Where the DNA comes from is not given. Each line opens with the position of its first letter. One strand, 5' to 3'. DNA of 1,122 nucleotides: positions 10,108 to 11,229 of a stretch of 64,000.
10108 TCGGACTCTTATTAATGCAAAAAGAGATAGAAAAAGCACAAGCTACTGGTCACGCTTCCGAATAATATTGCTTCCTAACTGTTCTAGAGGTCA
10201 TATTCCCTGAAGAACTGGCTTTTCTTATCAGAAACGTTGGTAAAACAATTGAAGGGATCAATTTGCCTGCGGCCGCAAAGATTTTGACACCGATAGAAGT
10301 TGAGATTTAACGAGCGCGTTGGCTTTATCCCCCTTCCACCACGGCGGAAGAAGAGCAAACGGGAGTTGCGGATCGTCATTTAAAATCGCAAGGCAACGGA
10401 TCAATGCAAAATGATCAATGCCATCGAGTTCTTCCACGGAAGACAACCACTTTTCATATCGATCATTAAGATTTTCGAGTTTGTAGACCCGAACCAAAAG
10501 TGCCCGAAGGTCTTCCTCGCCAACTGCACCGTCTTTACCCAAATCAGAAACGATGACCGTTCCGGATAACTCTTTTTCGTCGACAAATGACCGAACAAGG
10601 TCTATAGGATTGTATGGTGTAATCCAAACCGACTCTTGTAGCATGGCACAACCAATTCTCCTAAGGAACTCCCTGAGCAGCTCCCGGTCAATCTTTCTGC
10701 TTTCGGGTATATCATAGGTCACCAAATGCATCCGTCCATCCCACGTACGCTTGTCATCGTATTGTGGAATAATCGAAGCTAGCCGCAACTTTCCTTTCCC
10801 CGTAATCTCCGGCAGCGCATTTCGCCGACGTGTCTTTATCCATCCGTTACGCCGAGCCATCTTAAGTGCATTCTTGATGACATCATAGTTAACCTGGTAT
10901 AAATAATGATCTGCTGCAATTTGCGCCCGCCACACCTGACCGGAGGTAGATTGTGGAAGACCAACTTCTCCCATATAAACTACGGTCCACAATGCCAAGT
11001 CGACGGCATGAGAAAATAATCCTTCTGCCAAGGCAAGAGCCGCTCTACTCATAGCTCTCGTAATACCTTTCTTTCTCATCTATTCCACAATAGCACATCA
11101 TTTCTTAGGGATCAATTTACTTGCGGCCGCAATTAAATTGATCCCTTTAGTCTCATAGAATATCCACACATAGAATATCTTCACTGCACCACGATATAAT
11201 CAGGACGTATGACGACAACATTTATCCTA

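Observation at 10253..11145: PaaX-like regulator with Cas2-type core, preceded by a 40-bp NotI-centred palindrome and followed by a half-copy of the same palindrome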

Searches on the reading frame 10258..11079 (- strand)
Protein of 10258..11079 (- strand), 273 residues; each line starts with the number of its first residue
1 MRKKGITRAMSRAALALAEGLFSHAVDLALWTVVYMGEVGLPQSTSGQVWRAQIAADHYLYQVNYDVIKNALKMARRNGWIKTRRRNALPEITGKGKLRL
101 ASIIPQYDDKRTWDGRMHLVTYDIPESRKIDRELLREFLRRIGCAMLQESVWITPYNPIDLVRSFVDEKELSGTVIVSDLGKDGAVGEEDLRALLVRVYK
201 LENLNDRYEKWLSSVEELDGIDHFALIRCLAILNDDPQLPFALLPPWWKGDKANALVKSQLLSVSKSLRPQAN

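Call 3: search_protein_families(library=pfam, proteins=[window:10258-11079:-], max_evalue=1)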
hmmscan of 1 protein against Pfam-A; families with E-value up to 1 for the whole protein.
window:10258-11079:- (273 aa): 3 families
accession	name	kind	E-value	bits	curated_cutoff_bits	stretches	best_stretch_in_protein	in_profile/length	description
PF20803.2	PaaX_M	-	1.7e-16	60.5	24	1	111-177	2-68/83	PaaX protein central Cas2-like domain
PF08223.16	PaaX_C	-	4.8e-05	24.1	22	1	232-260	49-77/91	PaaX-like protein C-terminal domain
PF09827.14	CRISPR_Cas2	-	0.0027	18.3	23.8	1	117-157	2-39/74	CRISPR associated protein Cas2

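Call 4: search_protein_families(library=ncbifam, proteins=[window:10258-11079:-], max_evalue=1)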
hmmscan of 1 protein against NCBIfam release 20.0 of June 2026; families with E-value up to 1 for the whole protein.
window:10258-11079:- (273 aa): 3 families
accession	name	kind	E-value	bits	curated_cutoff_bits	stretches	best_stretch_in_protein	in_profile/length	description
TIGR02277.1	PaaX_trns_reg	equivalog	5.5e-17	62.2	264.55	1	48-260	17-243/279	phenylacetic acid degradation operon negative regulatory protein PaaX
TIGR01573.1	cas2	equivalog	6.2e-06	26.4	24.5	1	117-161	2-47/96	CRISPR-associated endonuclease Cas2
NF053846.1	glyco_with_XrtP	equivalog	0.013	14.2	520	1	13-86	366-438/440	XrtP-associated glycosyltransferase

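Call 9: find_homologous_proteins(query=window:10258-11079:-)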
Query window:10258-11079:- (273 aa): 568 proteins with E <= 0.001 among 7525 candidates; the best 120 are listed.
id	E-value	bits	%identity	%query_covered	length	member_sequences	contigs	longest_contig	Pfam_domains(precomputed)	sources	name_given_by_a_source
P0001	1.9e-173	593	100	97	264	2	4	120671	PF20803.3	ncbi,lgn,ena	-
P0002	4.7e-158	543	88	100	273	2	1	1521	PF20803.3,PF08223.17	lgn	-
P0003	9.1e-158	542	87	100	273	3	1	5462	PF20803.3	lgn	-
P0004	1.5e-155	534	86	100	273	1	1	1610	PF20803.3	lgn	-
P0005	2.1e-155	534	87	100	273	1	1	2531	PF20803.3,PF08223.17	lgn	-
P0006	3.7e-155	533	87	100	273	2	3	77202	PF20803.3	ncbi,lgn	-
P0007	2.1e-154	531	86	100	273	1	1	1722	PF20803.3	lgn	-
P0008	7.9e-154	529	85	100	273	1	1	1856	PF20803.3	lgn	-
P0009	1.1e-149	515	83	100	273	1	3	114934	PF20803.3,PF08223.17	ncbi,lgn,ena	ncbi:MAG: PaaX family transcriptional regulator C-terminal domain-containing protein [Patescibacteri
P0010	2.8e-147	507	82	100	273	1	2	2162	PF20803.3,PF08223.17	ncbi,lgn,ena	-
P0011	2.9e-147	507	82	100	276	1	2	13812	PF20803.3,PF08223.17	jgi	-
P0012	2.7e-146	504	81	100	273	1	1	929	PF20803.3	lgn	-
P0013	1.6e-144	498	80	100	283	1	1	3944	PF20803.3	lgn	-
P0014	1.8e-144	498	81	100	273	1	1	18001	PF20803.3,PF08223.17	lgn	-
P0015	3.0e-143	494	81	99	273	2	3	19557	PF20803.3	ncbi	-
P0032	3.9e-112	392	64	100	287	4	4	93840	PF20803.3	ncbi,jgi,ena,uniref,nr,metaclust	ncbi:CRISPR-associated endonuclease Cas2 [Candidatus Gottesmanbacteria bacterium RIFCSPHIGHO2_01_FUL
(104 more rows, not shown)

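Call 10: find_encoding_contigs(protein=P0006, flank=4000, max_places=2)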
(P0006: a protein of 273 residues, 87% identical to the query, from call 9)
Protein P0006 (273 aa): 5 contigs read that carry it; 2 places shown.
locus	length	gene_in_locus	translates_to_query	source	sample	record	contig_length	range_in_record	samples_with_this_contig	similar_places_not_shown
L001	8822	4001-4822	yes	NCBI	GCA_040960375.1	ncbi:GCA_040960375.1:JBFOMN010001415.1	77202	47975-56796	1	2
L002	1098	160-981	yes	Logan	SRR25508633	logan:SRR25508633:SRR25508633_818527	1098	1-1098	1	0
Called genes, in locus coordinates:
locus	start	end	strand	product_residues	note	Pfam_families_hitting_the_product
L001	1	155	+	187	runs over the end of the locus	PF11967:RecO_N, PF02565:RecO_C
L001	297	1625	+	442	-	PF00587:tRNA-synt_2b, PF03129:HGTP_anticodon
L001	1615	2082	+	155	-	-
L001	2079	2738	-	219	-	PF00300:His_Phos_1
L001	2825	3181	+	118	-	PF05598:DUF772 (weak)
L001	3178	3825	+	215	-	PF01609:DDE_Tnp_1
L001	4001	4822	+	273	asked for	PF20803:PaaX_M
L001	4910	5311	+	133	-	PF02381:MraZ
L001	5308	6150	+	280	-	PF01795:Methyltransf_5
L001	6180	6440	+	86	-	-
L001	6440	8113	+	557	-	PF03717:PBP_dimer, PF00905:Transpeptidase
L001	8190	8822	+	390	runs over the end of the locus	PF08245:Mur_ligase_M, PF02875:Mur_ligase_C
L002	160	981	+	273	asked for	PF20803:PaaX_M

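Call 11: find_encoding_contigs(protein=P0009, flank=4000, max_places=2)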
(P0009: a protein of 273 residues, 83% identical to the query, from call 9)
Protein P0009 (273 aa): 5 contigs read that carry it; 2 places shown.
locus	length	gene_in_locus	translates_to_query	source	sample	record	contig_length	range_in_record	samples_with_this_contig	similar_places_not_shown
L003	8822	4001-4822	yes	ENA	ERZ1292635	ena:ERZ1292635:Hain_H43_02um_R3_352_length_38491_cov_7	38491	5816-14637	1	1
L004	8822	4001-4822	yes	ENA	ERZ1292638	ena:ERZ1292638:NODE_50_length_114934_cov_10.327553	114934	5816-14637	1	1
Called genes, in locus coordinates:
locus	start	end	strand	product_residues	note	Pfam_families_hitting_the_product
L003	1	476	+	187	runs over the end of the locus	PF11967:RecO_N, PF02565:RecO_C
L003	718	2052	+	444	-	PF00464:SHMT, PF00155:Aminotran_1_2, PF01212:Beta_elim_lyase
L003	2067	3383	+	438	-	PF00587:tRNA-synt_2b, PF03129:HGTP_anticodon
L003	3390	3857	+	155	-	-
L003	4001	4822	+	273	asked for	PF20803:PaaX_M, PF08223:PaaX_C (faint)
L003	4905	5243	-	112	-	-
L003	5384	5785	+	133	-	PF02381:MraZ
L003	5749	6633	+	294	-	PF01795:Methyltransf_5, PF13847:Methyltransf_31 (faint)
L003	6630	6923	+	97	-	-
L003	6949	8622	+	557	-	PF03717:PBP_dimer, PF00905:Transpeptidase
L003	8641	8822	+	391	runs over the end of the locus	PF08245:Mur_ligase_M, PF02875:Mur_ligase_C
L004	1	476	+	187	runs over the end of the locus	PF11967:RecO_N, PF02565:RecO_C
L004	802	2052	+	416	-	PF00464:SHMT, PF00155:Aminotran_1_2, PF01212:Beta_elim_lyase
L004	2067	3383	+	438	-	PF00587:tRNA-synt_2b, PF03129:HGTP_anticodon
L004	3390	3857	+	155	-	-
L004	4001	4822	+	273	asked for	PF20803:PaaX_M, PF08223:PaaX_C (faint)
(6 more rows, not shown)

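Call 12: find_encoding_contigs(protein=P0032, flank=4000, max_places=2)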
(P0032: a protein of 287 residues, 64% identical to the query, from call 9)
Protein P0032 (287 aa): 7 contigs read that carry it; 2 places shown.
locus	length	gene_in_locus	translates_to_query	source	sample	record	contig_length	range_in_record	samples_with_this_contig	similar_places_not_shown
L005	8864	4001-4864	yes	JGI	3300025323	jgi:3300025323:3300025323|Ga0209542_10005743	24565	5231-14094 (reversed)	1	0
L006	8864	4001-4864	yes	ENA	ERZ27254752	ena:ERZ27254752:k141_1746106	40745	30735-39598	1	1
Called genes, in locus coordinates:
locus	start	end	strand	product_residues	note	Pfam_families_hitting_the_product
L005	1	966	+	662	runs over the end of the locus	PF13196:DUF4012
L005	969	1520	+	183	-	PF11967:RecO_N, PF02565:RecO_C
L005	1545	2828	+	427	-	PF00587:tRNA-synt_2b, PF03129:HGTP_anticodon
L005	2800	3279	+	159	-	-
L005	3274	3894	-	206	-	PF00300:His_Phos_1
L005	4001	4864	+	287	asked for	PF20803:PaaX_M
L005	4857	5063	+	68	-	-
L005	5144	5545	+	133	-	PF02381:MraZ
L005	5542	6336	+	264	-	PF01795:Methyltransf_5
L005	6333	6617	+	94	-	-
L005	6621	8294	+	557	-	PF03717:PBP_dimer, PF00905:Transpeptidase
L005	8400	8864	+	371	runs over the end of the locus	PF08245:Mur_ligase_M, PF02875:Mur_ligase_C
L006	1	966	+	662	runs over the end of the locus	PF13196:DUF4012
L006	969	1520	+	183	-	PF11967:RecO_N, PF02565:RecO_C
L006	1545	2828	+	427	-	PF00587:tRNA-synt_2b, PF03129:HGTP_anticodon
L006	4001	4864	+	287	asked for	PF20803:PaaX_M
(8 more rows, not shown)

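Call 20: find_related_loci(query=A1, collection=genome_contigs, flank=3000)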
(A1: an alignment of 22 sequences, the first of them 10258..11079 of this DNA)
Query A1 (273 aa) in genome_contigs; peptide patterns used: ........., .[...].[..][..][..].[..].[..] (x = any residue, [..] = any of these).
288 stretches matched a pattern; 95 encode a relative of the query (tblastn E <= 1e-3); the best 80 are kept; 80 distinct loci.
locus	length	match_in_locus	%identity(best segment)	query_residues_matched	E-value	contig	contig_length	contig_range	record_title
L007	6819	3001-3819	83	1-273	2e-155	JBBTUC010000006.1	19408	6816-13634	MAG: Patescibacteria group bacterium isolate H43-bin113_1 H43_bin113_1_000000000006, whole genome shotgun sequence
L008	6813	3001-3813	78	1-271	3e-145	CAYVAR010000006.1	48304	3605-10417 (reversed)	MAG TPA_asm: uncultured Gammaproteobacteria bacterium isolate binchicken_co110_1166 genome assembly, contig: NODE_1745_l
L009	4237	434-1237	64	1-272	2e-116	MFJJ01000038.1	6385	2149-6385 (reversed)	MAG: Candidatus Gottesmanbacteria bacterium RIFCSPHIGHO2_01_FULL_46_14 rifcsphigho2_01_scaffold_36980, whole genome shot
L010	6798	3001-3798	61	2-268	2e-114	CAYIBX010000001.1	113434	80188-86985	MAG TPA_asm: uncultured Gammaproteobacteria bacterium isolate ERP119705_co18_370 genome assembly, contig: NODE_77_length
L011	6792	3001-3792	61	1-264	1e-112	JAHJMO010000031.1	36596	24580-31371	MAG: Patescibacteria group bacterium isolate Old_saline.mb.45 Old_saline.mb.45_k141_1152281, whole genome shotgun sequen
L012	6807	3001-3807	61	1-270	9e-112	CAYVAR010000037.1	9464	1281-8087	MAG TPA_asm: uncultured Gammaproteobacteria bacterium isolate binchicken_co110_1166 genome assembly, contig: NODE_15968_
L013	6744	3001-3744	65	13-262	4e-109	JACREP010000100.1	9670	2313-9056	MAG: Candidatus Gottesmanbacteria bacterium isolate NC_groundwater_1702_Pr3_B-0.1um_50_12 SR-2_scaffold_141_3033789, who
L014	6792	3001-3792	60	1-264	2e-108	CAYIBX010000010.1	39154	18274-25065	MAG TPA_asm: uncultured Gammaproteobacteria bacterium isolate ERP119705_co18_370 genome assembly, contig: NODE_1117_leng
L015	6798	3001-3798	61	2-268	2e-108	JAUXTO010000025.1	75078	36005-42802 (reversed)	MAG: Candidatus Gottesmanbacteria bacterium isolate C13_maxbin.100 C13_k141_70126, whole genome shotgun sequence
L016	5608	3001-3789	61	5-268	1e-107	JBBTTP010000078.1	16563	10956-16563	MAG: Patescibacteria group bacterium isolate H52-bin037_1 H52_bin037_1_000000000078, whole genome shotgun sequence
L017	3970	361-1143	61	7-268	5e-109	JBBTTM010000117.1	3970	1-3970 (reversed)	MAG: Patescibacteria group bacterium isolate H52-bin113_1 H52_bin113_1_000000000117, whole genome shotgun sequence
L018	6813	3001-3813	58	1-271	6e-105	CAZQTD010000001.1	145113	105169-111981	MAG TPA_asm: uncultured Gammaproteobacteria bacterium isolate binchicken_co58_20 genome assembly, contig: NODE_91_length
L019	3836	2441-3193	61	2-253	2e-104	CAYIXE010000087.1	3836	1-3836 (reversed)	MAG TPA_asm: uncultured Gammaproteobacteria bacterium isolate ERP119705_co7_214 genome assembly, contig: NODE_18273_leng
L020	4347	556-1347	56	10-271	2e-100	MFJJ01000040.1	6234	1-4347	MAG: Candidatus Gottesmanbacteria bacterium RIFCSPHIGHO2_01_FULL_46_14 rifcsphigho2_01_scaffold_38216, whole genome shot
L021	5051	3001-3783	57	1-261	7e-99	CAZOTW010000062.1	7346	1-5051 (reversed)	MAG TPA_asm: uncultured Gammaproteobacteria bacterium isolate SRP080215_co1_129 genome assembly, contig: NODE_15094_leng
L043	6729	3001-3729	44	17-258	6e-63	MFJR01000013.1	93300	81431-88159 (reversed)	MAG: Candidatus Gottesmanbacteria bacterium RIFCSPLOWO2_01_FULL_39_12b rifcsplowo2_01_scaffold_464, whole genome shotgun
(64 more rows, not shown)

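Call 21: search_solved_structures(query=A1, max_evalue=1, show_alignments=2)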
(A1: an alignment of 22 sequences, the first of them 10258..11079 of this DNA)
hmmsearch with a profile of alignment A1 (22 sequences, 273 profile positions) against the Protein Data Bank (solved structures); distinct sequences matched with E-value up to 1: 3.
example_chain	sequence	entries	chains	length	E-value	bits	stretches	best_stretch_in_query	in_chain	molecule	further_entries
8a39_AP1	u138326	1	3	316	0.00094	21.7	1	68-262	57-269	DNA-binding transcriptional repressor of phenylacetic acid degradation, aryl-CoA responsiv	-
3kfw_X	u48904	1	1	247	0.006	19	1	110-157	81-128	Uncharacterized protein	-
1sd4_A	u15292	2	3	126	0.17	14.2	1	160-210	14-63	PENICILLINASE REPRESSOR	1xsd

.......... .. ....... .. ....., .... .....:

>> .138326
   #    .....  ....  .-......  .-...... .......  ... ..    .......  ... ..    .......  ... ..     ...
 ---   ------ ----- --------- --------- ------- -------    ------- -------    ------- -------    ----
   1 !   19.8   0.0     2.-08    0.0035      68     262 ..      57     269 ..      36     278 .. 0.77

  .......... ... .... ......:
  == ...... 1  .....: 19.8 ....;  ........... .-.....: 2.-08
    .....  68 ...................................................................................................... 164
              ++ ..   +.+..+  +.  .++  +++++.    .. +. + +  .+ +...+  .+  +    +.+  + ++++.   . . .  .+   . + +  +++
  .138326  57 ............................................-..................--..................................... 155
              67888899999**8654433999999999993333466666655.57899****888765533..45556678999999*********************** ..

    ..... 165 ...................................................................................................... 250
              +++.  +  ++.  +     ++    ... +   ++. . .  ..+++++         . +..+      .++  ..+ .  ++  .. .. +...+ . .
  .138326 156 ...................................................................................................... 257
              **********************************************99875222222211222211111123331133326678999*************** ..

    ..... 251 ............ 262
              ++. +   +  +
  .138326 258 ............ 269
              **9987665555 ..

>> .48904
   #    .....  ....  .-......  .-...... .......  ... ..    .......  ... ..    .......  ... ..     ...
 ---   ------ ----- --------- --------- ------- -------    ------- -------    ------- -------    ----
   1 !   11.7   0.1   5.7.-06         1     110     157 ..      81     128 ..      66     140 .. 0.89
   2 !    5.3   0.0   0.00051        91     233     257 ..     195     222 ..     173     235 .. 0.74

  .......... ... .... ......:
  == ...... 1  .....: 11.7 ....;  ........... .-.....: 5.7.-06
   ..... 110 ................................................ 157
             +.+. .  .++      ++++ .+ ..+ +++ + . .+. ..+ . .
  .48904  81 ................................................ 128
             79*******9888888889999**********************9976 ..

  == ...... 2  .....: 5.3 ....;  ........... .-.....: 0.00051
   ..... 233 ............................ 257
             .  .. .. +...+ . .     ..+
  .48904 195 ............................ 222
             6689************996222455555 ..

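Call 39: predict_structure(alignment_id=A1)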
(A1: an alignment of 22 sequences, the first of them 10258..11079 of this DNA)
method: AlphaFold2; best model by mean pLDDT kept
length: 273 residues; sequences in the alignment: 22
mean_pLDDT: 69.0   pTM: 0.61
mean pLDDT of the five models: 69.0, 68.5, 64.6, 61.0, 59.3
residues with pLDDT >= 90: 44; 70-90: 97; 50-70: 74; < 50: 58
segments of 3 or more residues with pLDDT < 50: 1-21, 38-64, 267-273
pLDDT, mean of each block of 10 residues (from residue 1): 37 39 60 54 41 43 53 75 62 71 54 79 92 88 87 89 86 88 61 89 92 78 66 78 87 77 50 32
secondary structure, 60 per line:
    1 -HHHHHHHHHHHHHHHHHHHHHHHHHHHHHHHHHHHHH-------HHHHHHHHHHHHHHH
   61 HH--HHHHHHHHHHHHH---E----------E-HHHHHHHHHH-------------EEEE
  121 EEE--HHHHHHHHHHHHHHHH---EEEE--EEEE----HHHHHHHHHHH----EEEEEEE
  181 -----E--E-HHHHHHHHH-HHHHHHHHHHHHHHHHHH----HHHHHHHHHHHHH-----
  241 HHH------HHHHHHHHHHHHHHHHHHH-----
elements in order: H2-38 H46-62 H65-77 H94-103 E117-123 H126-141 E145-148 E151-154 H159-169 E174-180 H191-199 H201-218 H223-235 H250-268
